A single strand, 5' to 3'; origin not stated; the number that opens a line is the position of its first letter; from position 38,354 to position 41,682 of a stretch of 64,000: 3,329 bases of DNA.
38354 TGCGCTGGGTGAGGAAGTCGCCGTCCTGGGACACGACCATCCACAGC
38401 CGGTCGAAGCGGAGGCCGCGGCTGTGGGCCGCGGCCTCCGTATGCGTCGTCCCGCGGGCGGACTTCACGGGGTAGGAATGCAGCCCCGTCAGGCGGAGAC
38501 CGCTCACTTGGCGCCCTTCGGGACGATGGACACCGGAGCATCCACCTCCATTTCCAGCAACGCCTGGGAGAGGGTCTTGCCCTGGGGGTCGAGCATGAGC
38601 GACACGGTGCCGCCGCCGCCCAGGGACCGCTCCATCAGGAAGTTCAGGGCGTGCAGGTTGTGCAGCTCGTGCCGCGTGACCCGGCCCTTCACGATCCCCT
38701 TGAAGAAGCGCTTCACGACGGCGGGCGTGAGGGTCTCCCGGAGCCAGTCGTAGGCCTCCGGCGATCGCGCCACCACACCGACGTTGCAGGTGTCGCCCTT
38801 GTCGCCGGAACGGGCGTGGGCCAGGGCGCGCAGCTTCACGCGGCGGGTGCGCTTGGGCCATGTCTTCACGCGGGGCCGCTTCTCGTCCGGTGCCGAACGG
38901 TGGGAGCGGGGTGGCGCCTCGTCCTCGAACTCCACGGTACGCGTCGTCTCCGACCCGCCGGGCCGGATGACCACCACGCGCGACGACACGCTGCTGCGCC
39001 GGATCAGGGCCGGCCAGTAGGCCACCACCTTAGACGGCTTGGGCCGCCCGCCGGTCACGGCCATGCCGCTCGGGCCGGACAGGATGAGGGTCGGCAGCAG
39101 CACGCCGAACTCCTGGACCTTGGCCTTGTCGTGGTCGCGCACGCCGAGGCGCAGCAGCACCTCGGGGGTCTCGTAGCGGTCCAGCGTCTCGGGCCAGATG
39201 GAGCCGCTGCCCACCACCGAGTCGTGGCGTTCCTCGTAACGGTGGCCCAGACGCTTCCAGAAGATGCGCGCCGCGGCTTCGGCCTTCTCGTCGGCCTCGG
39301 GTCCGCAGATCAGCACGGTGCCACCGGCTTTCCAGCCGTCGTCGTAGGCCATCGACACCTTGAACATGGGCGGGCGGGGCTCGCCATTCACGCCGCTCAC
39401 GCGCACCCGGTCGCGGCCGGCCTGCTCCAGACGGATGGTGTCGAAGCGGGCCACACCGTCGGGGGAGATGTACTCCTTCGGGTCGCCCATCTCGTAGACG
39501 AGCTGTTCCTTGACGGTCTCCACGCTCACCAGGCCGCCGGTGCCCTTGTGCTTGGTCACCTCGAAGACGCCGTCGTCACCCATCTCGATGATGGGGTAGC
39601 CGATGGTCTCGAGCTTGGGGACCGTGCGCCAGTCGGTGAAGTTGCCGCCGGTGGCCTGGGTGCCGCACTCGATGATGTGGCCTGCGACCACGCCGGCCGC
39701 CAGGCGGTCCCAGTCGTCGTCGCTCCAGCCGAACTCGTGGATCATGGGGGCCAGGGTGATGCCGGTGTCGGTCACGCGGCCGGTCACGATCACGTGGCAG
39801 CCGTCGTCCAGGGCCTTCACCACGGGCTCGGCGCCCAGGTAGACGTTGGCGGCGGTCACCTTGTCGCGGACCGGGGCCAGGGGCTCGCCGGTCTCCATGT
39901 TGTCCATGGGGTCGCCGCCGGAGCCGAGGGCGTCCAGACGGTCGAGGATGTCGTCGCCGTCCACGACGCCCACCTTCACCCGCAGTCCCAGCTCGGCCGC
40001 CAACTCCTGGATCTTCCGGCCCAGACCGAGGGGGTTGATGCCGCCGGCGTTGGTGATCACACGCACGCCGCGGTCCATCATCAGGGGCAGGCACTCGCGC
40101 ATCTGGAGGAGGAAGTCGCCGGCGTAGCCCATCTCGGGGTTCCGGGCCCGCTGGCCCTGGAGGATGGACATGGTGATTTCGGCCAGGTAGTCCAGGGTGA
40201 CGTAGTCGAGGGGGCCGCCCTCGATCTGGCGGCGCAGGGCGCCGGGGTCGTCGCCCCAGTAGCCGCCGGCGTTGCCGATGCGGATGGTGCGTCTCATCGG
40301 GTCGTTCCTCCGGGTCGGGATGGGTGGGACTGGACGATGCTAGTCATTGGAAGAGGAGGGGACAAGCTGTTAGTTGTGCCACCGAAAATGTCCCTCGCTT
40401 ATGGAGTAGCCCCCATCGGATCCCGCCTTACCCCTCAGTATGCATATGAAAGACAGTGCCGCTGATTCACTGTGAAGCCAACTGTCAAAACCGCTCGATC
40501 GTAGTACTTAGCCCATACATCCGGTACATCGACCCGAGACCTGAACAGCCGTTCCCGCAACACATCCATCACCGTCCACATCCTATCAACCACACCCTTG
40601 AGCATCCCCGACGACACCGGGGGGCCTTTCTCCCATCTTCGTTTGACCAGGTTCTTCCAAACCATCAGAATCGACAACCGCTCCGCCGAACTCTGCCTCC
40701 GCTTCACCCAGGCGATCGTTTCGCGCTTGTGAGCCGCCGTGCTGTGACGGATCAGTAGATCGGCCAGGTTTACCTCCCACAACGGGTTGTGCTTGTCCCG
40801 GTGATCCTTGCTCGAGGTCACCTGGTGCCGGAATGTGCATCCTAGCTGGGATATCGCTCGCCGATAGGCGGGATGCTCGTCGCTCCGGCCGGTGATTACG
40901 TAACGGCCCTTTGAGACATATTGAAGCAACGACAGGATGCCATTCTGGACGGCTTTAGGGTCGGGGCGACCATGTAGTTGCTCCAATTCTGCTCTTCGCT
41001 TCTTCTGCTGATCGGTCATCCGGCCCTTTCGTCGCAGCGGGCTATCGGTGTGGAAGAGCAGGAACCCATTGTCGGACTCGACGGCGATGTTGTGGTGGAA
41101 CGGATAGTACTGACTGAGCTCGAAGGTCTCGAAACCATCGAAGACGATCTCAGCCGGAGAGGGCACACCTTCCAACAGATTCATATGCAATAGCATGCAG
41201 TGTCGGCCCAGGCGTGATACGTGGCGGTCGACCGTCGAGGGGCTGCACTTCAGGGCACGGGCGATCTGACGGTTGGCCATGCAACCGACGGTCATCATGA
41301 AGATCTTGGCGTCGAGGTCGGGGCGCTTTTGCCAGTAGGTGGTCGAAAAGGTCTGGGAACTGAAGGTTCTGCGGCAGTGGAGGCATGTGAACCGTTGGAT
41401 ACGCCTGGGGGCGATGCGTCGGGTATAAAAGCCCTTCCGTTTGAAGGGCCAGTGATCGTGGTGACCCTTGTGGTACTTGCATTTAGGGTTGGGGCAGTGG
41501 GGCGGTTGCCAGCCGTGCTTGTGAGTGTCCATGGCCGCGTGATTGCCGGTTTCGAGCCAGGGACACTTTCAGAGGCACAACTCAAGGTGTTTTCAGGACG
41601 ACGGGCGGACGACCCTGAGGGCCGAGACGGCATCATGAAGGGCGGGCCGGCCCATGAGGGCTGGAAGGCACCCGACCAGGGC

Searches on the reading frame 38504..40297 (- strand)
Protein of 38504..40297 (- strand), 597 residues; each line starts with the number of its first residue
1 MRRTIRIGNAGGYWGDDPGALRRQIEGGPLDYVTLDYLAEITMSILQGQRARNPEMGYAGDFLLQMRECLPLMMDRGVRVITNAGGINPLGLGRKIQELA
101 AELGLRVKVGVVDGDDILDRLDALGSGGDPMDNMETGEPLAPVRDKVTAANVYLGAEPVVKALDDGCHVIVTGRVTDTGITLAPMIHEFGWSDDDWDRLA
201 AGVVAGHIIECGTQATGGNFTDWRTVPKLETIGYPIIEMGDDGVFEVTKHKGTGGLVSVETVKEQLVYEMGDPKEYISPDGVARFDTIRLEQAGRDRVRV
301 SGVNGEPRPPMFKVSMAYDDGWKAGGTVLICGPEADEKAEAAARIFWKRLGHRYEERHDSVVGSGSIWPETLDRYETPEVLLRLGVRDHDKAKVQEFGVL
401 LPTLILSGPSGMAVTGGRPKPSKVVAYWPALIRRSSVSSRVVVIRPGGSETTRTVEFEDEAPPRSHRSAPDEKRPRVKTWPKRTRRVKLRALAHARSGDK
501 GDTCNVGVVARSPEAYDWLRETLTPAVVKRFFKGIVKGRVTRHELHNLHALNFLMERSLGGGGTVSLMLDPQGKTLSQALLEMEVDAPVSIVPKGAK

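Call 6: search_protein_families(library=pfam, proteins=[window:38504-40297:-], max_evalue=0.001)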
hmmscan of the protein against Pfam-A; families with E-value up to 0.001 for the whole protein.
window:38504-40297:- (597 aa): 2 families
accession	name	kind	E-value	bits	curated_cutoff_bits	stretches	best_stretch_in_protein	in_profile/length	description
PF07287.17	AtuA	-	8.2e-150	499.8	22.8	1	5-442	1-436/437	Acyclic terpene utilisation family protein AtuA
PF23544.1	AtuA_ferredoxin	-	1.1e-30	106.7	27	1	487-585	1-112/113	AtuA ferredoxin-like domain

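Call 7: search_protein_families(library=ncbifam, proteins=[window:38504-40297:-], max_evalue=0.001)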
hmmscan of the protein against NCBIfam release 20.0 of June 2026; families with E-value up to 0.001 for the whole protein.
window:38504-40297:- (597 aa): 0 families

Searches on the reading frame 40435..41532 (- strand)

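Call 6: search_protein_families(library=pfam, proteins=[window:40435-41532:-], max_evalue=0.001)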
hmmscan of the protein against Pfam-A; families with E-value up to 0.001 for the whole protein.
window:40435-41532:- (365 aa): 3 families
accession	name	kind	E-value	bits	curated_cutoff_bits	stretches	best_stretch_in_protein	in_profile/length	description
PF13936.12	HTH_38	-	1.3e-05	25.2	27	1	85-107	21-43/44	Helix-turn-helix domain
PF00196.25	GerE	-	0.00014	21.9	23.5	1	77-108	10-41/57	Bacterial regulatory proteins, luxR family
PF08281.18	Sigma70_r4_2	-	0.00027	21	25.7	1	72-107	13-49/54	Sigma-70, region 4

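Call 7: search_protein_families(library=ncbifam, proteins=[window:40435-41532:-], max_evalue=0.001)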
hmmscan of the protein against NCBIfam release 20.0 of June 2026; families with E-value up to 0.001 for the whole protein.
window:40435-41532:- (365 aa): 2 families
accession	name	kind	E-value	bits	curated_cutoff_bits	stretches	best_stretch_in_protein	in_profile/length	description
NF033558.1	transpos_IS1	equivalog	5.8e-07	29.6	100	1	43-112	17-83/199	IS1 family transposase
NF033550.5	transpos_ISL3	equivalog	4.1e-05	22.8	180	1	11-112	14-115/370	ISL3 family transposase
